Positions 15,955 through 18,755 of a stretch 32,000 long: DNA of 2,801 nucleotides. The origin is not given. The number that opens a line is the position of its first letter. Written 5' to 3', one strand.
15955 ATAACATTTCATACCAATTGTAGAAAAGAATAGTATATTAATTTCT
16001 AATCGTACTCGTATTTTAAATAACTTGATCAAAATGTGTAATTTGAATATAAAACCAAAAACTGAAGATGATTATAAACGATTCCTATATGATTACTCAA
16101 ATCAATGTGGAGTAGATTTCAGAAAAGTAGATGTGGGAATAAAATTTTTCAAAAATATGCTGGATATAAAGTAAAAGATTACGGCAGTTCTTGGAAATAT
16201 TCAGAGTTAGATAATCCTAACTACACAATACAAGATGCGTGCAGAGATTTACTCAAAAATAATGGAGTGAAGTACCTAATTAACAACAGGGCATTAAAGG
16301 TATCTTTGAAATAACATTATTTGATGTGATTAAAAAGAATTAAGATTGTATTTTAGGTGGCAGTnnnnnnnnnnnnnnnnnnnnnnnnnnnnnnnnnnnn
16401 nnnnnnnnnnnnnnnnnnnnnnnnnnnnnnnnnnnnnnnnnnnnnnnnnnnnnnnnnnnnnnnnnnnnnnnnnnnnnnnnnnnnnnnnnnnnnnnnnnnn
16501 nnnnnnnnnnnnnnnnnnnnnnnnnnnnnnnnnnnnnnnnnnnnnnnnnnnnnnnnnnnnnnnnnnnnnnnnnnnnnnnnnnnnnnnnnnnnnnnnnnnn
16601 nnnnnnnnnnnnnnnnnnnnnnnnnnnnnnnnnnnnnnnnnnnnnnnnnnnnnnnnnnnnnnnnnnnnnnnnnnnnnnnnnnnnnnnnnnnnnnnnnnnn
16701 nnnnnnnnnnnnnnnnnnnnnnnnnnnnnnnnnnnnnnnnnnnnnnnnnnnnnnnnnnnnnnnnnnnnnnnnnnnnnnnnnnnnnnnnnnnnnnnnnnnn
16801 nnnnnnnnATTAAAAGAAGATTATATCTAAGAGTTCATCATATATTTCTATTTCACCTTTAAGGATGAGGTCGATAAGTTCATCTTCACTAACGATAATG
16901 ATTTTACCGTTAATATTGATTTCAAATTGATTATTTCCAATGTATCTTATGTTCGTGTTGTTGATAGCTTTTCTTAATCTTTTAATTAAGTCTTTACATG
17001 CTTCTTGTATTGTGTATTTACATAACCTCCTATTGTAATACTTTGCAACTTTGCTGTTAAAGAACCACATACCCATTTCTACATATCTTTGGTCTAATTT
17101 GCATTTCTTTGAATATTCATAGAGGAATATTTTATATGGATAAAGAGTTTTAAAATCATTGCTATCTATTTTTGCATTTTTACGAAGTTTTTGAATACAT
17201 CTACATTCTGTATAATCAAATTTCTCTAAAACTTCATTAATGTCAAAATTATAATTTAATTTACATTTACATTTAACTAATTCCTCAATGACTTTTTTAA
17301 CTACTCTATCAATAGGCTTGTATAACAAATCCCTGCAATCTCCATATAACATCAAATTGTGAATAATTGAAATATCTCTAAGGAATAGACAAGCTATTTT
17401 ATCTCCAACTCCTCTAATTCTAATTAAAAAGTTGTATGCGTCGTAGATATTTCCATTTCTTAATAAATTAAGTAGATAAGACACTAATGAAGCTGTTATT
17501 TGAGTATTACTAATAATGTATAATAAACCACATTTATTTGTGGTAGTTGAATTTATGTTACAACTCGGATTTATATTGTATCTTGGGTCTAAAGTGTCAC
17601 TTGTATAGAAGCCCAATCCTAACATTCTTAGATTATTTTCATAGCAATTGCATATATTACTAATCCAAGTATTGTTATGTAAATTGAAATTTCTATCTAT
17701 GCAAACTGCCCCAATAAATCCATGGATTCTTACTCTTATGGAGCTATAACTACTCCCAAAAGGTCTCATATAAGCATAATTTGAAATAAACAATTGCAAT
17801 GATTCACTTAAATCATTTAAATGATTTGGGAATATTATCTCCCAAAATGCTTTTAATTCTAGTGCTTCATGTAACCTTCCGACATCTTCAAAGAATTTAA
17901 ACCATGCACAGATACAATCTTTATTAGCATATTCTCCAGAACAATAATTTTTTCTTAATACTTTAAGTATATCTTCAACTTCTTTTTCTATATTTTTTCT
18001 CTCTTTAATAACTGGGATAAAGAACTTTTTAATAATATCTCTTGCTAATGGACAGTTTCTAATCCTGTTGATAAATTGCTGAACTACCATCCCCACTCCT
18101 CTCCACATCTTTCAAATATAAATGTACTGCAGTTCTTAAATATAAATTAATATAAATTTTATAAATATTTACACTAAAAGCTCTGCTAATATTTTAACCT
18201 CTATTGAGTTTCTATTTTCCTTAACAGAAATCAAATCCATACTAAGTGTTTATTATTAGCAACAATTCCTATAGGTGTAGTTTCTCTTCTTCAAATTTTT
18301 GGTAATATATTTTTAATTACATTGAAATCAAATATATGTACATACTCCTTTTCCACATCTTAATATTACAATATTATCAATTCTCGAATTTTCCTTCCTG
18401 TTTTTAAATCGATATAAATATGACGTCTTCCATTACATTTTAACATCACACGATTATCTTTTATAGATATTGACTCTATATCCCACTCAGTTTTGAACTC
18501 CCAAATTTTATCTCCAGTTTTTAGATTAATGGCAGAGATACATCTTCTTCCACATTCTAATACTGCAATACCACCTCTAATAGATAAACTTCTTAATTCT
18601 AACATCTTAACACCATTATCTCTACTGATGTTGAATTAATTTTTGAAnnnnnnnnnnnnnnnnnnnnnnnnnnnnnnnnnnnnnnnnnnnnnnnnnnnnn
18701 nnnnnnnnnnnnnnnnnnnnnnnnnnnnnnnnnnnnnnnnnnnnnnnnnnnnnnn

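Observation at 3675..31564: Dispersed family of 24-26-bp palindromes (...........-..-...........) at module boundaries: parS-like centromere sites or recombination junctions?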

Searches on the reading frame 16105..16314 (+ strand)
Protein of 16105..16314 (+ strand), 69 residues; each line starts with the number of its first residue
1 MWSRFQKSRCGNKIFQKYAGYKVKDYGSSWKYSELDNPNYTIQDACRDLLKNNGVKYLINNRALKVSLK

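Call 61: search_protein_families(library=pfam, proteins=[window:16105-16314:+], max_evalue=0.05)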
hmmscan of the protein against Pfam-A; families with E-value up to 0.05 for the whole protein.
window:16105-16314:+ (69 aa): 1 family
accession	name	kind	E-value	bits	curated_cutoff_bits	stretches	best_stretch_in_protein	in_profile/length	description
PF07660.19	STN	-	0.0072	16.6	28.4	1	39-68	22-51/52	Secretin and TonB N terminus short domain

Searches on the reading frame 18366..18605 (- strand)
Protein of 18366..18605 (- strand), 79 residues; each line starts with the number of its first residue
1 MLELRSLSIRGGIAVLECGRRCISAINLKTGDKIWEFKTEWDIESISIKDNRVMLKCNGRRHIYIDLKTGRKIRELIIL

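Call 61: search_protein_families(library=pfam, proteins=[window:18366-18605:-], max_evalue=0.05)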
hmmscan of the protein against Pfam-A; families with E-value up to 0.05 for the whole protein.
window:18366-18605:- (79 aa): 3 families
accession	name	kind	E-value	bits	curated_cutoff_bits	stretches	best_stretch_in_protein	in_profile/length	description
PF13570.13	Beta-prop_ACSF4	-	0.002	18.1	133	1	14-73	64-126/329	Beta-alanine-activating enzyme, beta-propeller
PF13360.13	PQQ_2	-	0.015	15.4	27.6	1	18-72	40-95/233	Outer membrane protein assembly factor BamB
PF16680.11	Ig_4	-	0.036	15.1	30.1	1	15-59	5-49/71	T-cell surface glycoprotein CD3 delta chain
